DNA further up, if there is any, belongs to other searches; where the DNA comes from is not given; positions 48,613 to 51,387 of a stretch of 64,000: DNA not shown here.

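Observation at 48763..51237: Glycyl radical enzyme with non-canonical Cys loop (GCMRW) and Gly-radical motif (RVAGL)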

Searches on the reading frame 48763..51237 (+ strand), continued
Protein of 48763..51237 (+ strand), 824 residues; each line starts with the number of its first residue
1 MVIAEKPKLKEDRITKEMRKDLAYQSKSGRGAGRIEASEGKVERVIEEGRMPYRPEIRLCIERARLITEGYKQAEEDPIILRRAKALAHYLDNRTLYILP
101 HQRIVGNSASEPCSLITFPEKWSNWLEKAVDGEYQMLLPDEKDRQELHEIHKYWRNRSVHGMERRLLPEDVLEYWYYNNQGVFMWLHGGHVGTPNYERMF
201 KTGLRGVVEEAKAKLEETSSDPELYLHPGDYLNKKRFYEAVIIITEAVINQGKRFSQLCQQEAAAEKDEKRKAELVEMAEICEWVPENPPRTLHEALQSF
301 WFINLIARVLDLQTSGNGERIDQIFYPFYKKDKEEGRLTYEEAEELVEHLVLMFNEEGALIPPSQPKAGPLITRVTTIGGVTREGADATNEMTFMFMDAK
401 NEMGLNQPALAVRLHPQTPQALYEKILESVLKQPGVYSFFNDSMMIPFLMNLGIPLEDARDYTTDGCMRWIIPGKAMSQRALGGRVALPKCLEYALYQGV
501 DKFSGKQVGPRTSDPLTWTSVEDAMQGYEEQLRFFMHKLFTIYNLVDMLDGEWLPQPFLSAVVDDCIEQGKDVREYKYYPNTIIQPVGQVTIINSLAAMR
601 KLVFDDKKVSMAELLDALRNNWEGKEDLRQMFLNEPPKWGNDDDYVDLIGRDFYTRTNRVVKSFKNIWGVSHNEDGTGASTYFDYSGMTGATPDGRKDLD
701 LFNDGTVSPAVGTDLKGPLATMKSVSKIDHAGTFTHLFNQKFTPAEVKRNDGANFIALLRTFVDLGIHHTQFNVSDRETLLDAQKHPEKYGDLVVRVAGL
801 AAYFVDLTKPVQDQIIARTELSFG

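Call 37: search_solved_structures(query=L020:10001-12328:+, max_evalue=1e-100, show_alignments=2)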
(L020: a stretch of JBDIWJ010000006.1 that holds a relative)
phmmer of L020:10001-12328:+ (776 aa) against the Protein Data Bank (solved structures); distinct sequences matched with E-value up to 1e-100: 8.
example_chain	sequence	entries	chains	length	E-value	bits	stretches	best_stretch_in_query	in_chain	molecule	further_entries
4pkc_A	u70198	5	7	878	3.3e-256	855.3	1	1-776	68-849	TutD | benzylsuccinate synthase alpha chain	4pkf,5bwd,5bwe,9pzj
9o8u_A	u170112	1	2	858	1.7e-166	558.6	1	5-775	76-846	1-methyl alkyl succinate synthase subunit MasD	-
1r8w_A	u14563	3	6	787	2.4e-110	372.8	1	6-776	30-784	glycerol dehydratase | B12-independent glycerol dehydratase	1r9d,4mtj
6lon_B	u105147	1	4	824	1e-105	357.5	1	4-776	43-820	PFL2/glycerol dehydratase family glycyl radical enzyme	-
6vxc_A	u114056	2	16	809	4.2e-104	352.2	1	4-776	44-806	Trans-4-hydroxy-L-proline dehydratase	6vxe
5ymr_B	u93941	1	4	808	1.5e-103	350.4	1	4-775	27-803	Formate acetyltransferase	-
8iof_A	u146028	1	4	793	2.1e-101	343.3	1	5-776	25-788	Benzylsuccinate synthase alpha subunit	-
5i2a_A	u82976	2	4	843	8.5e-101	341.3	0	6-578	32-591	Diol-dehydratase | Diol dehydratase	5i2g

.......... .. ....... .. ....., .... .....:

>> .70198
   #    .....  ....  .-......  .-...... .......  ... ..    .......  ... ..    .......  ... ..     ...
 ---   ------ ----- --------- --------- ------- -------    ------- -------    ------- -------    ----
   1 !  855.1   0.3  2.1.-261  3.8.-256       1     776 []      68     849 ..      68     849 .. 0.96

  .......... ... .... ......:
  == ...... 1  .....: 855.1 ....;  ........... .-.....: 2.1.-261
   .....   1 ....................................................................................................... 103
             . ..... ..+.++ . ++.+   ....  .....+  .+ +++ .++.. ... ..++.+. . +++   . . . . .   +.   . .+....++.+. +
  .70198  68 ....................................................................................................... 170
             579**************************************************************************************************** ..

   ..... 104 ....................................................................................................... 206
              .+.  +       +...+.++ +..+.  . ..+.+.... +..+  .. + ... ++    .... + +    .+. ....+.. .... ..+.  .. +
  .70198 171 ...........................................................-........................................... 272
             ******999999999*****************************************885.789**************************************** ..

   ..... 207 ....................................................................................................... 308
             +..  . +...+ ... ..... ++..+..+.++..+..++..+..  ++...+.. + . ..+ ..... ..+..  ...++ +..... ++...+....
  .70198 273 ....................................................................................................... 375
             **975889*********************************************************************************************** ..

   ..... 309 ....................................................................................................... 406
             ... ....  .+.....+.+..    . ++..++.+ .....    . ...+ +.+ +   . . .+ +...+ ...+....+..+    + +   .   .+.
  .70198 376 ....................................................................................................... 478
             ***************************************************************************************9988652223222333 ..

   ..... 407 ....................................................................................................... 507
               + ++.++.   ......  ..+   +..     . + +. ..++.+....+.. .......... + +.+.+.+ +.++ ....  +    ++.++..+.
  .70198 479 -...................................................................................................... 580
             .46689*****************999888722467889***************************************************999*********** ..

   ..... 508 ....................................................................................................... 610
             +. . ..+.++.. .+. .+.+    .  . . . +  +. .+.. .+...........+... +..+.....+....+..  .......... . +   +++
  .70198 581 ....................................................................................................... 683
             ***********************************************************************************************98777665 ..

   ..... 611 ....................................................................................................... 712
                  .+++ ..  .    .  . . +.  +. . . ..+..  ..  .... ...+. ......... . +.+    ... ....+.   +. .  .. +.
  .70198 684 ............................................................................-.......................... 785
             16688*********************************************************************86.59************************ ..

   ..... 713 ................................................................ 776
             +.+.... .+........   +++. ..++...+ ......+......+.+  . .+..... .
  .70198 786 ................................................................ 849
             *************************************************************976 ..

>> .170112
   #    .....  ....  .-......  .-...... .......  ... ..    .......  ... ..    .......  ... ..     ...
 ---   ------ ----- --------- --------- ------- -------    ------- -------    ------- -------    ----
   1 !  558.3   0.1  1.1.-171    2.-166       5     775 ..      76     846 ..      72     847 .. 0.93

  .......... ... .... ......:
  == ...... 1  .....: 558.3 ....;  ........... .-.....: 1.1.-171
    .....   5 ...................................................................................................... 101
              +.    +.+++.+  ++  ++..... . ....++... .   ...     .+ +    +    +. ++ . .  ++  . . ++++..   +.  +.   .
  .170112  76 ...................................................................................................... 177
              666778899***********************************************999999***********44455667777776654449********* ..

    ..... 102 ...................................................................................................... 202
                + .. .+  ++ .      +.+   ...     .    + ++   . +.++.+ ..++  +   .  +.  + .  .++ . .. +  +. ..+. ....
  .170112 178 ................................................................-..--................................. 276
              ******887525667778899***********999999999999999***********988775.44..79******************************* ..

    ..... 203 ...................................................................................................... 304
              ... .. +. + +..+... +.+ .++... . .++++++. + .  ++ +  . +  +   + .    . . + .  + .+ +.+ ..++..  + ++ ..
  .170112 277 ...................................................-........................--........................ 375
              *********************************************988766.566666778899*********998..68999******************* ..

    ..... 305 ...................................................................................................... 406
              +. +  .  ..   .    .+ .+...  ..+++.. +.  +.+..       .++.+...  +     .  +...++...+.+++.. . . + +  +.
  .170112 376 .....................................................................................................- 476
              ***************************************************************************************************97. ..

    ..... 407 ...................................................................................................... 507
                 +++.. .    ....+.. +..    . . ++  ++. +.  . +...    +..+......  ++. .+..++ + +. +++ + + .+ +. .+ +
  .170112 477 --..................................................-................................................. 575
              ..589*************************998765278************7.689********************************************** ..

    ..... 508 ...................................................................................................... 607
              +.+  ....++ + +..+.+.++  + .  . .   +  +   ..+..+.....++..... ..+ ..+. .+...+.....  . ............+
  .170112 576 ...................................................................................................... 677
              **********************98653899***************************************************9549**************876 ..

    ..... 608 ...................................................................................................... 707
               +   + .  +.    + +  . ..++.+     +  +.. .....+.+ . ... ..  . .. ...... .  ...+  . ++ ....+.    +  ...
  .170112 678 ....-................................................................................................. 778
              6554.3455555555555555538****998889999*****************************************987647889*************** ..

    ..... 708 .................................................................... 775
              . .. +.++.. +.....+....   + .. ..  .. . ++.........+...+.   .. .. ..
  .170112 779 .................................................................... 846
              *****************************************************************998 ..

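Call 43: find_encoding_contigs(protein=P0040, flank=10000, max_places=1)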
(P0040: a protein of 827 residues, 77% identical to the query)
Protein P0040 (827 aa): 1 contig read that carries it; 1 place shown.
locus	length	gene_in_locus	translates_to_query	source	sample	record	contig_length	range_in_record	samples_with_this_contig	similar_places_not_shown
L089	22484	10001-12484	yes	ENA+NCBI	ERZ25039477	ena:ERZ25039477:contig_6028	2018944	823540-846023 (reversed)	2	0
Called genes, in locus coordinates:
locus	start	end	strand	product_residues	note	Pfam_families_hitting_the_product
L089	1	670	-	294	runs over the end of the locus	PF00561:Abhydrolase_1, PF12146:Hydrolase_4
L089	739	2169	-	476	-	PF01425:Amidase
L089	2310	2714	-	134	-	PF08332:CaMKII_AD, PF13474:SnoaL_3, PF14534:DUF4440, PF12680:SnoaL_2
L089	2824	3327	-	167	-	PF14464:Prok-JAB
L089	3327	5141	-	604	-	PF26398:Cap2_linker, PF00899:ThiF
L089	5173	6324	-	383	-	PF18144:SMODS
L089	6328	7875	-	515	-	PF18145:SAVED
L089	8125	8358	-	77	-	PF13487:HD_5 (weak)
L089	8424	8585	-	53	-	-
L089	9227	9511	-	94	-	PF01381:HTH_3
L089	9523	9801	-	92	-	PF05015:HigB-like_toxin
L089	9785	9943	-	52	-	-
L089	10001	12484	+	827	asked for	PF02901:PFL-like, PF01228:Gly_radical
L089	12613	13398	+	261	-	PF00378:ECH_1, PF16113:ECH_2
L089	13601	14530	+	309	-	PF00037:Fer4 (faint), PF12797:Fer4_2 (faint), PF13237:Fer4_10 (weak), PF14697:Fer4_21, PF12837:Fer4_6 (faint), PF12838:Fer4_7, PF04055:Radical_SAM, PF13353:Fer4_12 (weak), +1 more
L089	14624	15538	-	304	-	PF00413:Peptidase_M10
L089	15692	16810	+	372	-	PF13484:Fer4_16, PF13646:HEAT_2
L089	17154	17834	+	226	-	PF03848:TehB, PF13489:Methyltransf_23 (faint), PF13847:Methyltransf_31, PF08241:Methyltransf_11, PF08242:Methyltransf_12 (weak), PF13649:Methyltransf_25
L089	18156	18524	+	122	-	-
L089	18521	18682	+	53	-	-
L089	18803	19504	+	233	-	PF08901:DUF1847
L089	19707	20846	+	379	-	PF02899:Phage_int_SAM_1 (weak), PF00589:Phage_integrase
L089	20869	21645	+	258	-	PF00589:Phage_integrase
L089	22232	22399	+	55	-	-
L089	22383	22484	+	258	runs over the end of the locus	PF02894:GFO_IDH_MocA_C, PF22725:GFO_IDH_MocA_C3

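Call 44: find_encoding_contigs(protein=P0020, flank=10000, max_places=1)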
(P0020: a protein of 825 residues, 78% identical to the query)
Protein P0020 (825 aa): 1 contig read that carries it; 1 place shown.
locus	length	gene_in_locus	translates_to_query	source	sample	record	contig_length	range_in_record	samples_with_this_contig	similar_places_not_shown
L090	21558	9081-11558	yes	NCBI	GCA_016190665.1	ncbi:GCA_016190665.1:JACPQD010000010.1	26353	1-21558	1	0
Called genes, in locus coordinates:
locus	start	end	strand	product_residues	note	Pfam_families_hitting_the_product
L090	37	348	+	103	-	PF24696:UGSC (weak)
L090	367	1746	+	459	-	PF24696:UGSC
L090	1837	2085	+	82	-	PF12651:RHH_3 (weak)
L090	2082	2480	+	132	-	PF01850:PIN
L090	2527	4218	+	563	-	PF00496:SBP_bac_5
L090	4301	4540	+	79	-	PF04014:MazE_antitoxin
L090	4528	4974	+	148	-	PF01850:PIN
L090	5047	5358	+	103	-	PF15919:HicB_lk_antitox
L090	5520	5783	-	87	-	PF21748:UPF0150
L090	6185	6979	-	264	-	PF00378:ECH_1, PF16113:ECH_2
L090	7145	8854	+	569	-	PF00496:SBP_bac_5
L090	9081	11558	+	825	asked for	PF02901:PFL-like, PF01228:Gly_radical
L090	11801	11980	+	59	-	-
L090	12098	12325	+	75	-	-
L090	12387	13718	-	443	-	-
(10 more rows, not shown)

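Call 45: find_encoding_contigs(protein=P0022, flank=10000, max_places=1)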
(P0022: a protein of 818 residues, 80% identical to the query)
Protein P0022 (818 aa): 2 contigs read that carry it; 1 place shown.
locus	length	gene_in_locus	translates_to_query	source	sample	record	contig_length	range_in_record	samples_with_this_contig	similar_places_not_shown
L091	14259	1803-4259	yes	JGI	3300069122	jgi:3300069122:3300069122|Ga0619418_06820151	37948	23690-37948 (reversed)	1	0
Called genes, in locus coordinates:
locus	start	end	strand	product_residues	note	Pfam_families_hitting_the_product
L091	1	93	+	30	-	?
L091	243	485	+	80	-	-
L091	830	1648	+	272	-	PF00378:ECH_1, PF16113:ECH_2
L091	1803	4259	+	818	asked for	PF02901:PFL-like, PF01228:Gly_radical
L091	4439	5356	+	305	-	PF13353:Fer4_12 (weak), PF12838:Fer4_7, PF13237:Fer4_10 (weak), PF14697:Fer4_21, PF00037:Fer4 (faint), PF12837:Fer4_6 (weak), PF04055:Radical_SAM, PF13353:Fer4_12 (weak), +1 more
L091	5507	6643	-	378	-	PF02771:Acyl-CoA_dh_N, PF02770:Acyl-CoA_dh_M, PF00441:Acyl-CoA_dh_1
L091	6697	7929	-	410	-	PF02771:Acyl-CoA_dh_N, PF02770:Acyl-CoA_dh_M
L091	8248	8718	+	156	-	PF13452:FAS1_DH_region, PF01575:MaoC_dehydratas (weak)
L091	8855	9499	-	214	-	PF00072:Response_reg, PF00196:GerE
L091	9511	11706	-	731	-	PF17201:Cache_3-Cache_2 (weak), PF00672:HAMP, PF01590:GAF, PF13185:GAF_2, PF13492:GAF_3 (weak), PF07730:HisKA_3, PF13581:HATPase_c_2 (faint), PF02518:HATPase_c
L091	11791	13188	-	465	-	PF00587:tRNA-synt_2b, PF03129:HGTP_anticodon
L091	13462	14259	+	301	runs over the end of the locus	-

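Call 46: search_protein_representatives(protein=window:48763-51234:+)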
Query: 824 residues. Proteins with E-value up to 0.001 (for the whole library): 8542; up to 1e-10: 4416; up to 1e-30: 1906. The best 150 are listed.
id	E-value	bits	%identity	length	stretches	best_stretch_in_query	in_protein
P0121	2.2e-202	690.9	44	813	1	47-819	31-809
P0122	1.8e-196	671.4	45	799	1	52-819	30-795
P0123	1.5e-192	658.4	43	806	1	50-822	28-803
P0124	9.1e-183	626.0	41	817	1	54-823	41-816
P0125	1.9e-181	621.6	42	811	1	54-821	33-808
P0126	6.7e-181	619.9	41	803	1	50-821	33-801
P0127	1.1e-177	609.3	39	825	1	42-823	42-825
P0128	6.4e-171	586.8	40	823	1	52-820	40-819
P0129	1.2e-168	579.3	41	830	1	55-821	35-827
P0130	5.5e-168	577.1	42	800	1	54-822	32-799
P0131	7.1e-167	573.5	40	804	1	49-820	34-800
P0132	1.1e-161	556.3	39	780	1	59-820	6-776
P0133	2.6e-153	528.6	36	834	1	45-822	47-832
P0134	2.8e-152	525.2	43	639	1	192-821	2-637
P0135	2.0e-150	519.0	39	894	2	55-454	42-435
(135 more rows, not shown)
